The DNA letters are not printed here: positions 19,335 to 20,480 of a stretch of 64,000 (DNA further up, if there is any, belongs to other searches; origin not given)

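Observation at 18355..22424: Accessory block between the fusA terminator and tRNA-Leu: DUF2207-like membrane protein, patatin-like phospholipase and a small unknown ORF in one minus-strand operon, plus two small plus-strand unknowns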

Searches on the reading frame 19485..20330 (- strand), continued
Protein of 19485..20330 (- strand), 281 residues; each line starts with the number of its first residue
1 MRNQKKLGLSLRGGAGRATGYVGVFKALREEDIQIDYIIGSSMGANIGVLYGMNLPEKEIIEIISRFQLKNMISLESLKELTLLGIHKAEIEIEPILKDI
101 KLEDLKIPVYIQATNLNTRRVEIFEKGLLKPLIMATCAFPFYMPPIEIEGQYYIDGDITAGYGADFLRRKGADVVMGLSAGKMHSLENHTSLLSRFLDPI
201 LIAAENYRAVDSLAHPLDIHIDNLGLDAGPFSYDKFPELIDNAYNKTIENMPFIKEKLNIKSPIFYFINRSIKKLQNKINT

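Call 60: search_solved_structures(query=window:19485-20330:-, max_evalue=0.001, show_alignments=1)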
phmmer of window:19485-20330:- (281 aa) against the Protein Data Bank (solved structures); distinct sequences matched with E-value up to 0.001: 1.
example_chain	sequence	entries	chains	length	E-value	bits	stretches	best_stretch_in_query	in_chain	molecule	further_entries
5fqu_A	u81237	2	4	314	2.7e-21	79.7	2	5-63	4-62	PATATIN-LIKE PROTEIN, PLPD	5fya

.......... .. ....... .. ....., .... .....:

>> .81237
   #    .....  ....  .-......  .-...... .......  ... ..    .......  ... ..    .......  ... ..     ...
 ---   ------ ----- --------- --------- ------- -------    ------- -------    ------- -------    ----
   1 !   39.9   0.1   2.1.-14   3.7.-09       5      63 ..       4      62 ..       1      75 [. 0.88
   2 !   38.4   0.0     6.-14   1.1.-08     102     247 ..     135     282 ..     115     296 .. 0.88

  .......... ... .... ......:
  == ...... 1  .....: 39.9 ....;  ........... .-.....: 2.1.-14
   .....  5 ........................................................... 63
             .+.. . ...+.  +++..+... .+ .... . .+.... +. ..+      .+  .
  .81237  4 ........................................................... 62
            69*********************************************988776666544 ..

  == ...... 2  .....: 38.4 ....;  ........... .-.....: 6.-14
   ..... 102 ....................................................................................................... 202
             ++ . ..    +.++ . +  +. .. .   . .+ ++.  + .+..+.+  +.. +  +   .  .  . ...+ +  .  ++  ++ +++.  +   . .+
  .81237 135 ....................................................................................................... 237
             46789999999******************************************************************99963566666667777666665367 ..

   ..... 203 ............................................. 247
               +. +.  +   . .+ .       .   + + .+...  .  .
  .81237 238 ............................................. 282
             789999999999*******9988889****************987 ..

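Call 63: search_protein_families(library=pfam, proteins=[L007:2768-3124:+, L007:3121-3378:-], max_evalue=0.05)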
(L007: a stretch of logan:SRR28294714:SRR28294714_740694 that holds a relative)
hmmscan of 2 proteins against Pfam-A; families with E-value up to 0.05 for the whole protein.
L007:2768-3124:+ (118 aa): 0 families

L007:3121-3378:- (85 aa): 0 families

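Call 94: search_protein_families(library=ncbifam, proteins=[L007:972-1817:+, L001:9163-9999:+], max_evalue=0.01)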
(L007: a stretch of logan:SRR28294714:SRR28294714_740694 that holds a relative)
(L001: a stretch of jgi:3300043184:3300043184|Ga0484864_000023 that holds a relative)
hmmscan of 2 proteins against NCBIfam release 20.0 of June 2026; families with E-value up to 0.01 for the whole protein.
L007:972-1817:+ (281 aa): 27 families (the best 25 are shown)
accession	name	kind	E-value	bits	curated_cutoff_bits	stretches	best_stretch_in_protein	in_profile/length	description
TIGR03695.1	menH_SHCHC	equivalog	7.3e-09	35.4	208.55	1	57-133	28-104/252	2-succinyl-6-hydroxy-2,4-cyclohexadiene-1-carboxylate synthase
TIGR02240.1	PHA_depoly_arom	equivalog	1.1e-08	34.7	250.6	1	57-136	51-127/276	poly(3-hydroxyalkanoate) depolymerase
NF002938.0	PRK03592.1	equivalog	1.5e-07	31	241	1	7-188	8-162/298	haloalkane dehalogenase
NF011457.0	PRK14875.1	equivalog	3.8e-07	29.4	307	1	48-133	149-231/372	acetoin dehydrogenase dihydrolipoyllysine-residue acetyltransferase subunit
NF041759.1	mac_hydro_EstT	equivalog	1.1e-06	28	450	1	57-134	50-127/278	macrolide hydrolase EstT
NF050089.1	i_nPHAscl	equivalog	2e-06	27.1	300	1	59-133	46-117/288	intracellular short-chain-length polyhydroxyalkanoate depolymerase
NF051488.1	bifunc_PcaDC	exception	6.4e-06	25.5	390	1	59-135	40-113/375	bifunctional 3-oxoadipate enol-lactonase/4-carboxymuconolactone decarboxylase PcaDC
TIGR01250.1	pro_imino_pep_2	subfamily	1.2e-05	25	167.65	1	34-136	29-132/288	proline iminopeptidase-family hydrolase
NF052610.1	macro_16_ester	equivalog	1.6e-05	24.4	420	1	78-134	72-128/281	alpha/beta fold macrolide esterase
TIGR01836.1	PHA_synth_III_C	subfamily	2.6e-05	23.4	365.3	1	86-203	122-235/350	class III poly(R)-hydroxyalkanoic acid synthase subunit PhaC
TIGR02427.1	protocat_pcaD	equivalog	3.5e-05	23.3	255.85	1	59-134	41-113/251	3-oxoadipate enol-lactonase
NF045948.1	ProImpepThrmp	equivalog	3.7e-05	23.3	500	1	21-132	16-127/291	proline iminopeptidase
NF002043.0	PRK00870.1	subfamily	0.0001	21.8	265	1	52-136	68-151/302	haloalkane dehalogenase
NF006449.0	PRK08775.1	equivalog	0.00013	21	296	1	93-133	131-172/344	homoserine O-succinyltransferase MetX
NF045632.1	hydroxlase_HsaD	equivalog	0.00022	20.2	400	1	7-132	10-136/290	4,5:9,10-diseco-3-hydroxy-5,9,17-trioxoandrosta-1(10),2-diene-4-oate hydrolase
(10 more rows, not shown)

L001:9163-9999:+ (278 aa): 25 families
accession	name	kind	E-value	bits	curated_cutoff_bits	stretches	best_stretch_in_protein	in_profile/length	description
TIGR03695.1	menH_SHCHC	equivalog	9.6e-09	35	208.55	1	54-131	27-104/252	2-succinyl-6-hydroxy-2,4-cyclohexadiene-1-carboxylate synthase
TIGR01250.1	pro_imino_pep_2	subfamily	6.5e-08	32.5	167.65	1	40-134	37-132/288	proline iminopeptidase-family hydrolase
NF045948.1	ProImpepThrmp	equivalog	1.2e-07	31.5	500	1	36-132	33-129/291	proline iminopeptidase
NF011457.0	PRK14875.1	equivalog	1.5e-07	30.8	307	1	56-201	159-301/372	acetoin dehydrogenase dihydrolipoyllysine-residue acetyltransferase subunit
NF050089.1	i_nPHAscl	equivalog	3.4e-07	29.6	300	1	54-132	43-118/288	intracellular short-chain-length polyhydroxyalkanoate depolymerase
TIGR02240.1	PHA_depoly_arom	equivalog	1.2e-06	28.1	250.6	1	55-231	51-219/276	poly(3-hydroxyalkanoate) depolymerase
NF058580.1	lipase_V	equivalog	9.1e-06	25.5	300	1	57-147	53-131/230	EstV family lipase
NF002938.0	PRK03592.1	equivalog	1.2e-05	24.8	241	1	6-141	9-139/298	haloalkane dehalogenase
TIGR02427.1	protocat_pcaD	equivalog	2.3e-05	23.9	255.85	1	77-130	58-111/251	3-oxoadipate enol-lactonase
NF051488.1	bifunc_PcaDC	exception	3e-05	23.3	390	1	56-131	39-111/375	bifunctional 3-oxoadipate enol-lactonase/4-carboxymuconolactone decarboxylase PcaDC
NF008340.0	PRK11126.1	equivalog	8.3e-05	21.9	261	1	55-128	39-109/255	2-succinyl-6-hydroxy-2,4-cyclohexadiene-1-carboxylate synthase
NF041759.1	mac_hydro_EstT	equivalog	0.0001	21.6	450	1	51-134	46-129/278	macrolide hydrolase EstT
TIGR01392.2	MetX_acetyl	equivalog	0.00012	21.3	500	1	80-131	109-161/351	homoserine O-acetyltransferase MetX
TIGR01836.1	PHA_synth_III_C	subfamily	0.00014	21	365.3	1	70-134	108-172/350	class III poly(R)-hydroxyalkanoic acid synthase subunit PhaC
TIGR03611.1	RutD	equivalog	0.00019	20.9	238.5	1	78-131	60-113/258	pyrimidine utilization protein D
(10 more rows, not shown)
